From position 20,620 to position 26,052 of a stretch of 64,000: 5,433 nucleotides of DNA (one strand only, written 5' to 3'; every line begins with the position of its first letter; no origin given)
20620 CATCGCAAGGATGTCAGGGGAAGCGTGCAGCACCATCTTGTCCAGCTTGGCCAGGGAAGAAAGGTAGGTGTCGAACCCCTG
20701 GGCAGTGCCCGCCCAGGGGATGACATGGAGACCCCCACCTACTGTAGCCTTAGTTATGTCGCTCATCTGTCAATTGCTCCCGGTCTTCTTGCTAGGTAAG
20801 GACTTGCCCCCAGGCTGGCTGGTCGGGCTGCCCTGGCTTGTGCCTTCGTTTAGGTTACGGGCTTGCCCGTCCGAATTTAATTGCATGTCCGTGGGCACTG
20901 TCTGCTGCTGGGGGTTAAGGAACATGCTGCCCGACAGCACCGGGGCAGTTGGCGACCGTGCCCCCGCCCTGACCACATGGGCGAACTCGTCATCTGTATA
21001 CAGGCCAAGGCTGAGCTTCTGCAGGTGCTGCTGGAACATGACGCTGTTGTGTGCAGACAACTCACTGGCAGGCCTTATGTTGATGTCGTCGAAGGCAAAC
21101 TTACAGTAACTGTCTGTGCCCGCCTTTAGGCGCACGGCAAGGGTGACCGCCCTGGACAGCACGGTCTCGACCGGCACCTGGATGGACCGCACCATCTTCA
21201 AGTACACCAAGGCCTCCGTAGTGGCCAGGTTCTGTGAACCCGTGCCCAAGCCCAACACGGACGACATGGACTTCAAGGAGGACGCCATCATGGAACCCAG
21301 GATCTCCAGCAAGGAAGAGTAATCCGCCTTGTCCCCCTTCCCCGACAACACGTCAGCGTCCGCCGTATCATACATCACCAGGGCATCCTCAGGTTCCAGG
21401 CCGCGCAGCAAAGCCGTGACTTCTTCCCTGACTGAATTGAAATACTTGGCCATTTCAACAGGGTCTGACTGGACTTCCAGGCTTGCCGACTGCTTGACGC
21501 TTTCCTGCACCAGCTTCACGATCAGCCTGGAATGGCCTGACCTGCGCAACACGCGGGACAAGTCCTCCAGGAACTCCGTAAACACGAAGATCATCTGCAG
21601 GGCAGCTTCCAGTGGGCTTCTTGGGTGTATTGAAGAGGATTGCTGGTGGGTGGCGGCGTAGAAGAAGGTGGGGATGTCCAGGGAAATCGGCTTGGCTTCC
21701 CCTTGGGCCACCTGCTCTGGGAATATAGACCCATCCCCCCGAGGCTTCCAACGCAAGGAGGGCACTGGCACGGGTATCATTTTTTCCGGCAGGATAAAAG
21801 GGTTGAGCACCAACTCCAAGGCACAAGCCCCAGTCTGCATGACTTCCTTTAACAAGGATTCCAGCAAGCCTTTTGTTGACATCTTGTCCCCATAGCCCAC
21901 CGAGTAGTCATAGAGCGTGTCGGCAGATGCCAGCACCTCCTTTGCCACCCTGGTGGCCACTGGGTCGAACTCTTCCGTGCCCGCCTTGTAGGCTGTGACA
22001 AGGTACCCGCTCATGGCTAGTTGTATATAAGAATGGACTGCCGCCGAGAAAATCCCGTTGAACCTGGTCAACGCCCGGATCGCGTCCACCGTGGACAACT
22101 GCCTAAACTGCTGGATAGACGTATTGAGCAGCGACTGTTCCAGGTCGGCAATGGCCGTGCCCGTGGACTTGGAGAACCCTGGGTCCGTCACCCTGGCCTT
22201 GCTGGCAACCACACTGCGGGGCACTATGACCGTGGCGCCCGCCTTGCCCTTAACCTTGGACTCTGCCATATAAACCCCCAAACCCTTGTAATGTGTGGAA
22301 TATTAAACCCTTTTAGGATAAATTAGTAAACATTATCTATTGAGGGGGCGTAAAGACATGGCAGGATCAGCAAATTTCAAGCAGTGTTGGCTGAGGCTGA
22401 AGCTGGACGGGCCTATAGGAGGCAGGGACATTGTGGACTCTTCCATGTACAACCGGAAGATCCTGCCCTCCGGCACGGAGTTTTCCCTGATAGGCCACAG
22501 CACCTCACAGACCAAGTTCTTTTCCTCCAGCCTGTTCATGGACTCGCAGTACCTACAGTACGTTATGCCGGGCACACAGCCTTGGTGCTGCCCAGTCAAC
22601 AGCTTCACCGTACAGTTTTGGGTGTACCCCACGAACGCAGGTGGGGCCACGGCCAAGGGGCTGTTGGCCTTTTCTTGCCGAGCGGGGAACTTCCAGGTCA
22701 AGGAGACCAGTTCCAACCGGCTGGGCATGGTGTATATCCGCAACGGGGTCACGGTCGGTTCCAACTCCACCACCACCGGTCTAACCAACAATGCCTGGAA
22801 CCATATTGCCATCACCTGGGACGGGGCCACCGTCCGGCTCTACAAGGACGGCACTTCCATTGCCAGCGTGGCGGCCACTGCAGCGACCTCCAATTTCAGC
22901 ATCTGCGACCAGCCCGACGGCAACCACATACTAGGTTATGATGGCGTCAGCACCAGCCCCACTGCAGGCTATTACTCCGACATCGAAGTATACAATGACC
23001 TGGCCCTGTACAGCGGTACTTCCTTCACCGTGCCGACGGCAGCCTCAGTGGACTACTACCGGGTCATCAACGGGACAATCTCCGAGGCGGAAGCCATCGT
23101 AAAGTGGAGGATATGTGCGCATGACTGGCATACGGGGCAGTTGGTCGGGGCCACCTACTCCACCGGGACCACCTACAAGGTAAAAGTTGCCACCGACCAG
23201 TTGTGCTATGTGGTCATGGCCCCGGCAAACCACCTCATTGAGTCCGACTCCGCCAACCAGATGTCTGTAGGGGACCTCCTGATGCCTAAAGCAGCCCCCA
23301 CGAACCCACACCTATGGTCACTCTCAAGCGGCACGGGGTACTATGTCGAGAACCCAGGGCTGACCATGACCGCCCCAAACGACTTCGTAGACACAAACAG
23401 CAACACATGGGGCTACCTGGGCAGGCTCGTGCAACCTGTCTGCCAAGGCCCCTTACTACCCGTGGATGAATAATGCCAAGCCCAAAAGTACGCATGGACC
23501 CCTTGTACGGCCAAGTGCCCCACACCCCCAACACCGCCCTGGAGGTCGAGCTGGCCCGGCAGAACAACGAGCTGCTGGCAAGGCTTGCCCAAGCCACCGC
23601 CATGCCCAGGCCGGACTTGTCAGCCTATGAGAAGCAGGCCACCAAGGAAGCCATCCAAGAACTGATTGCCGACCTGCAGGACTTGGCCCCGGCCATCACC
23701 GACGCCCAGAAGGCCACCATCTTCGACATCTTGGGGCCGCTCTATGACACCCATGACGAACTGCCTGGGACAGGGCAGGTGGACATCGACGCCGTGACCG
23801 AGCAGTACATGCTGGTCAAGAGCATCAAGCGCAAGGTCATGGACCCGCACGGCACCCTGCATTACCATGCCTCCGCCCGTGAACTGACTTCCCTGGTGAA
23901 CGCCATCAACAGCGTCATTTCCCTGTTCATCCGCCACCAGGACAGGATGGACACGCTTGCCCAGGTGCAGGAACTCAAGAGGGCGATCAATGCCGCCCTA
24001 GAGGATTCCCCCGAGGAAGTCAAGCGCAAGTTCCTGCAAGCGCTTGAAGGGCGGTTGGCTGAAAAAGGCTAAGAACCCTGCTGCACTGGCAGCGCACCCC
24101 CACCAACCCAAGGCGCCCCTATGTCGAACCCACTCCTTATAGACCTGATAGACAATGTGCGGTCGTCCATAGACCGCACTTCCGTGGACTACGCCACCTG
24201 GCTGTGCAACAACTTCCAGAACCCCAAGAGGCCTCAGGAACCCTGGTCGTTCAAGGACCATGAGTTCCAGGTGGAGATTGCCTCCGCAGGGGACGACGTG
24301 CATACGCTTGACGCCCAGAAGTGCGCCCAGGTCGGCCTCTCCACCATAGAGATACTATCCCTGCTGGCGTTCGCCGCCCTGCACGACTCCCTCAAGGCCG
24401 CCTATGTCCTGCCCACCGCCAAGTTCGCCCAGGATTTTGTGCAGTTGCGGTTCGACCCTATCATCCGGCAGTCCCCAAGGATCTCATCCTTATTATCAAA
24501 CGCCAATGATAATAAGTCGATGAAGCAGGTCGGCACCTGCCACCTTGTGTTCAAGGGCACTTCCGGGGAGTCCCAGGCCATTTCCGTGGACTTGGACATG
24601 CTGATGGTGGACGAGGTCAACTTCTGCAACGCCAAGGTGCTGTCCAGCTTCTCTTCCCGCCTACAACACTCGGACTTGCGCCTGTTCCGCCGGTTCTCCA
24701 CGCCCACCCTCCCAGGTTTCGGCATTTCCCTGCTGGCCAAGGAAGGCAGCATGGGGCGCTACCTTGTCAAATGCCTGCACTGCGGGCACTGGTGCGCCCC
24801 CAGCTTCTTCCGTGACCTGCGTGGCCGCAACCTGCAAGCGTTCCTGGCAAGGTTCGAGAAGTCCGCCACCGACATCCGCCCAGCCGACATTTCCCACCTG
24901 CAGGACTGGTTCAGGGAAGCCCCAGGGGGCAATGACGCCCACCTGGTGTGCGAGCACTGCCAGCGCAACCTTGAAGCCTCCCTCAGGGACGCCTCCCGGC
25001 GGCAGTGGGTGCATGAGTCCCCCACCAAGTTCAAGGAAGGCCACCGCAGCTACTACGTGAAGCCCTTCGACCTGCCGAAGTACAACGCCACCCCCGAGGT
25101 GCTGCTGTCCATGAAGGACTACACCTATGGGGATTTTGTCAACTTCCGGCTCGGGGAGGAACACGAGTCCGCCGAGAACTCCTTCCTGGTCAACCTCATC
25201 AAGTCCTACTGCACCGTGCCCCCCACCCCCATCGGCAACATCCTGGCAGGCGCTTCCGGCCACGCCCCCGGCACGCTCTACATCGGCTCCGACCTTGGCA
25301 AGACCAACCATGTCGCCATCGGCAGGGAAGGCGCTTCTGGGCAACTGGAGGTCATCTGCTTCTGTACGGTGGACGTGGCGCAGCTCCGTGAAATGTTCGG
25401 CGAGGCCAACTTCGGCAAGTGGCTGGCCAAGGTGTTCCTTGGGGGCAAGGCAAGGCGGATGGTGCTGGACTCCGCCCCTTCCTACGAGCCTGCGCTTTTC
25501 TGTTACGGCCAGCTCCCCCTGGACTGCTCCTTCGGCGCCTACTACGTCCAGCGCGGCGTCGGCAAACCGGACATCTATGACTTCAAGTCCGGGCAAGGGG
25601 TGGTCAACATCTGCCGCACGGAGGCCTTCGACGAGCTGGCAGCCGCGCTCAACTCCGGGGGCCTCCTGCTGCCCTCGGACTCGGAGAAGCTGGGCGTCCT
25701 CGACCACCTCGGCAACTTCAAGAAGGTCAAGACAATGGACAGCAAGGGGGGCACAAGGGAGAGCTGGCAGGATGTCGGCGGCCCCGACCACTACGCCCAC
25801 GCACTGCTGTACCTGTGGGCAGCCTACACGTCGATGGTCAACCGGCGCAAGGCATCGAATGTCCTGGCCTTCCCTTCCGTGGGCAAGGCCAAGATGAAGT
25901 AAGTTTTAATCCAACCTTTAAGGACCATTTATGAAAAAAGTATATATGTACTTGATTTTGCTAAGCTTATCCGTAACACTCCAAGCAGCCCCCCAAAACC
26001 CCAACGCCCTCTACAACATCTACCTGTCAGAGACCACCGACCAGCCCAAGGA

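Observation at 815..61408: Genome-wide 12-bp dyad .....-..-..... (at least 21 copies), mostly locked 12-16 nt upstream of start codons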

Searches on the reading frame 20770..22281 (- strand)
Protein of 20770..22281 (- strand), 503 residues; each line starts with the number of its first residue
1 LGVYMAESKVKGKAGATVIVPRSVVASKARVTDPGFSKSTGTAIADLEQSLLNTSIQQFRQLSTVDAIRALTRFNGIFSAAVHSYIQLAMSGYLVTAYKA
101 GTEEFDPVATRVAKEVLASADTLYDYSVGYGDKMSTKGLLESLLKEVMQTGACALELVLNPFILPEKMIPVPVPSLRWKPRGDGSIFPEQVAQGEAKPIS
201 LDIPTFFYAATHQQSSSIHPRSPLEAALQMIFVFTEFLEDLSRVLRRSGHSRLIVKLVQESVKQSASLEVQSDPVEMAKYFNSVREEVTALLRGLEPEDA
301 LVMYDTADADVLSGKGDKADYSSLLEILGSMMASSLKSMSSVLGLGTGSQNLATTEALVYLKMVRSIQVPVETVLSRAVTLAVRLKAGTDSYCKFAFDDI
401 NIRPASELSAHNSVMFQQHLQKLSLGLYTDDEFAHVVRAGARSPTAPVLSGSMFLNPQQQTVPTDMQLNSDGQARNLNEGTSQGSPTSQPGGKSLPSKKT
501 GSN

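Call 9: search_protein_families(library=phrogs, proteins=[window:20770-22281:-])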
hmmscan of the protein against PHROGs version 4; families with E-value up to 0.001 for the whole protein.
window:20770-22281:- (503 aa): 1 family
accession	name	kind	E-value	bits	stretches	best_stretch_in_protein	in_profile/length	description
phrog_3753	-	head and packaging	1.1e-69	236.6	1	47-484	42-466/503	portal protein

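Call 10: search_dna_similar(query=window:20770-22281:-, collection=phages, mode=protein, max_rows=15)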
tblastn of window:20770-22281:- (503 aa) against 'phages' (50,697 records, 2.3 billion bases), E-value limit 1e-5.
Records with a match: 49; places in all: 49; records where one place covers at least 80% of the query: 41.
Best place of each record, by identity: <60% 49.
By first word of the organism name: Vibrio 26; Pseudomonas 5; Acinetobacter 5; Achromobacter 3; Brevibacillus 3; Caulobacter 2; Bacillus 2; Xylophilus 1; Pseudoalteromonas 1; Enterococcus 1.
By host as written in the record: - 17; Vibrio crassostreae 4; Vibrio parahaemolyticus 4; Pseudomonas sp. 3; Achromobacter xylosoxidans 3; Brevibacillus laterosporus 3; Pseudomonas grimontii MBTL2-21 2; Acinetobacter baumannii 2; and 10 more.
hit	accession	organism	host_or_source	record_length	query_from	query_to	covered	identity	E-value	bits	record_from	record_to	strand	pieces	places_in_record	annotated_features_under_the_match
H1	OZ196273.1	Vibrio phage K120 g1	Seawater and oysters mix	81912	13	481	93%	35.4%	9e-62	224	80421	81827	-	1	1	portal protein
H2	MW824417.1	Vibrio phage 264E42.1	Vibrio crassostreae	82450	13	481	93%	35.4%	9e-62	224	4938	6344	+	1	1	hypothetical protein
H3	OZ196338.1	Vibrio phage K404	Seawater and oysters mix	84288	13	481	93%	35.3%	2e-63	229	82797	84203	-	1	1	portal protein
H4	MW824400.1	Vibrio phage 51E28.4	Vibrio crassostreae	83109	13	481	93%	35.3%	7e-63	228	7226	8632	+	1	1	hypothetical protein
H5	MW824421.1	Vibrio phage 51E28.1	Vibrio crassostreae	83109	13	481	93%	35.3%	7e-63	228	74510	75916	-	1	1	hypothetical protein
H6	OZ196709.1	Vibrio phage K45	Seawater and oysters mix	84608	13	481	93%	35.2%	1e-61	224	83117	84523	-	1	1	portal protein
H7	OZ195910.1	Vibrio phage K478b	Seawater and oysters mix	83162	13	456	88%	35.0%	1e-61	224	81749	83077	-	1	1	portal protein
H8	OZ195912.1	Vibrio phage K478a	Seawater and oysters mix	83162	13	456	88%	35.0%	1e-61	224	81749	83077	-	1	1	portal protein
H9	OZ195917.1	Vibrio phage K468a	Seawater and oysters mix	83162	13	456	88%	35.0%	1e-61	224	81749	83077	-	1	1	portal protein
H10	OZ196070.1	Vibrio phage K449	Seawater and oysters mix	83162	13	456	88%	35.0%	1e-61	224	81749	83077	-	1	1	portal protein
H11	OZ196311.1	Vibrio phage K473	Seawater and oysters mix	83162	13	456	88%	35.0%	1e-61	224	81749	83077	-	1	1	portal protein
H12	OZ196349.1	Vibrio phage K381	Seawater and oysters mix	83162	13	456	88%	35.0%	1e-61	224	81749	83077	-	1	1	portal protein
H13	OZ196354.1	Vibrio phage K376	Seawater and oysters mix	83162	13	456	88%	35.0%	1e-61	224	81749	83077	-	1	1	portal protein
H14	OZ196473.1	Vibrio phage K486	Seawater and oysters mix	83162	13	456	88%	35.0%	1e-61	224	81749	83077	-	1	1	portal protein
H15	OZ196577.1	Vibrio phage K405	Seawater and oysters mix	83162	13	456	88%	35.0%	1e-61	224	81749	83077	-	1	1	portal protein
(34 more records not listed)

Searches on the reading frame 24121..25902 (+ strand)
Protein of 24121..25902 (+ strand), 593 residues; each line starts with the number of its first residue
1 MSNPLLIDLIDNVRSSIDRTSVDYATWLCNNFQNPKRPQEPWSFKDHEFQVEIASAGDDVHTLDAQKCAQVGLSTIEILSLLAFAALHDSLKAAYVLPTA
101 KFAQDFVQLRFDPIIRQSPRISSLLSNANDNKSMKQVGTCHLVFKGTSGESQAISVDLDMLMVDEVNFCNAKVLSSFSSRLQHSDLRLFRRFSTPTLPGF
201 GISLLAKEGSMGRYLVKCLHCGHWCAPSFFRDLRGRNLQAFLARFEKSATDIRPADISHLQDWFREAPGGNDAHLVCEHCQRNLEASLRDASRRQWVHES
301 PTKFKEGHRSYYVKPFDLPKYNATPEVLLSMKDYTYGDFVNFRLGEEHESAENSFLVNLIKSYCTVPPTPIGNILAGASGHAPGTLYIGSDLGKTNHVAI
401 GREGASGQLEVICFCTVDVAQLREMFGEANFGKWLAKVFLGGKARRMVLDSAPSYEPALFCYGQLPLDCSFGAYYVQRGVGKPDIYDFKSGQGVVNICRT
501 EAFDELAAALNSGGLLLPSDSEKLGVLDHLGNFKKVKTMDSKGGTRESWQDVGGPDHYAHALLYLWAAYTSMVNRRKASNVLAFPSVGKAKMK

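Call 9: search_protein_families(library=phrogs, proteins=[window:24121-25902:+])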
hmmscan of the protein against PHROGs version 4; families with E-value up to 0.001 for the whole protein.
window:24121-25902:+ (593 aa): 3 families
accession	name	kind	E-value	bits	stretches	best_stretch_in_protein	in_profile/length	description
phrog_675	-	head and packaging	2.8e-81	274.5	1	18-578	18-556/576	terminase large subunit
phrog_15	-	head and packaging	1.4e-24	87.6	1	41-312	377-643/1330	terminase large subunit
phrog_12876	-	head and packaging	1.3e-18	68.5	1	101-226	4-128/235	terminase large subunit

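Call 14: find_related_loci(query=window:24121-25902:+, collection=genome_contigs, flank=10000)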
Query window:24121-25902:+ (593 aa) in genome_contigs; peptide patterns used: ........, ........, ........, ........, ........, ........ (x = any residue, [..] = any of these).
27 stretches matched a pattern, but none encodes a relative of the query by tblastn (E <= 1e-3).

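Call 16: find_homologous_proteins(query=window:24121-25902:+)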
Query window:24121-25902:+ (593 aa): 120 proteins with E <= 0.001 among 8000 candidates.
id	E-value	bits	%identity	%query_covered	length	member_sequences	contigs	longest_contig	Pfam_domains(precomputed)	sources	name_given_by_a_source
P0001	0.0e+0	1385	100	100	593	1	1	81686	PF05876.19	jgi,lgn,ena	-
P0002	5.7e-250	849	61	100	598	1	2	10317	PF05876.19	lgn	-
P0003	1.5e-236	805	60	100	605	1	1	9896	PF05876.19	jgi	jgi:hypothetical protein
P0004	1.9e-225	768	57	100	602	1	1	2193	PF05876.19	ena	-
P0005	1.5e-217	742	55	100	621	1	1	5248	PF05876.19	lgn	-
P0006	1.1e-212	726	54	100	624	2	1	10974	PF05876.19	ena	-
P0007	3.7e-211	721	54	100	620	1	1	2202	PF05876.19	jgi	jgi:hypothetical protein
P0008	1.2e-207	709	54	100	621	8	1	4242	PF05876.19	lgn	-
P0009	1.6e-206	706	53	99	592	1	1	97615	PF05876.19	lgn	-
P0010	1.2e-199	683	53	100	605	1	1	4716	PF05876.19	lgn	-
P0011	5.2e-175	602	49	99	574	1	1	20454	PF05876.19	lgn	-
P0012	7.4e-170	584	47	100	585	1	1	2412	PF05876.19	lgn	-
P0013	1.3e-163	564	46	99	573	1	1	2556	PF05876.19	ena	-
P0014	2.8e-163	563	48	98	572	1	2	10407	PF05876.19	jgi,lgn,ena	-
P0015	4.6e-161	555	47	98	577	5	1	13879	PF05876.19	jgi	-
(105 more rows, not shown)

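Call 23: find_encoding_contigs(protein=P0009, flank=10000, max_places=2)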
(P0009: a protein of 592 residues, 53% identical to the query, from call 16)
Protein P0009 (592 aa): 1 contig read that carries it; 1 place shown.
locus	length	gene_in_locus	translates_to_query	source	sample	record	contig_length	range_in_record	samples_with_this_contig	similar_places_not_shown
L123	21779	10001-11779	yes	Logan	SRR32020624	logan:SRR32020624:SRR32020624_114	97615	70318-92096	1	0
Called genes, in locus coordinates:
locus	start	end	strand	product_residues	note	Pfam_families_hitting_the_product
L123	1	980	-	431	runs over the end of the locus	-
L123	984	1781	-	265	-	-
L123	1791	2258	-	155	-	-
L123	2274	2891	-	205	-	-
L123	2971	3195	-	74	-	-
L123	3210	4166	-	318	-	-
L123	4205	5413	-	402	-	-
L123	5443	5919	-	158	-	-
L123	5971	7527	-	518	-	PF01343:Peptidase_S49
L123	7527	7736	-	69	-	-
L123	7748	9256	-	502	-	-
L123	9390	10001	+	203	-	-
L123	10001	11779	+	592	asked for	PF05876:GpA_ATPase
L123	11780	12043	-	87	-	-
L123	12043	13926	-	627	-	PF02534:T4SS-DNA_transf, PF10412:TrwB_AAD_bind, PF12696:TraG-D_C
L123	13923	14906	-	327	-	PF00437:T2SSE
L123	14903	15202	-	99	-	-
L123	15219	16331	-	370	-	PF03743:TrbI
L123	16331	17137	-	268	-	PF03524:CagX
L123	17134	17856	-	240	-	PF04335:VirB8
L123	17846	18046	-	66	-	-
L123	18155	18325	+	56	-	-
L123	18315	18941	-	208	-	PF01464:SLT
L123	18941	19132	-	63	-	-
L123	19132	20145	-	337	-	PF04610:TrbL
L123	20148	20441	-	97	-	-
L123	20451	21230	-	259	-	PF07996:T4SS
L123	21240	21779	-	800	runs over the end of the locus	PF27097:VirB4_TrbE_N, PF03135:CagE_TrbE_VirB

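Call 24: find_encoding_contigs(protein=P0002, flank=10000, max_places=2)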
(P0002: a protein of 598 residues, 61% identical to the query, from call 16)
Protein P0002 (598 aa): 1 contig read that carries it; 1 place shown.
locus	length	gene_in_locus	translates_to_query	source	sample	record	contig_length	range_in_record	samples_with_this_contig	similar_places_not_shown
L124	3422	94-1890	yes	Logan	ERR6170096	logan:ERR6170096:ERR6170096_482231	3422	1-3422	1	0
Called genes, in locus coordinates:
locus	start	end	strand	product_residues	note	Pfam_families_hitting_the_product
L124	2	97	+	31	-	?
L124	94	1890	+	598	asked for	PF05876:GpA_ATPase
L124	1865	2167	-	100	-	-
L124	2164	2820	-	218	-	PF21448:DNMK (weak)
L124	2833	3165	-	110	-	-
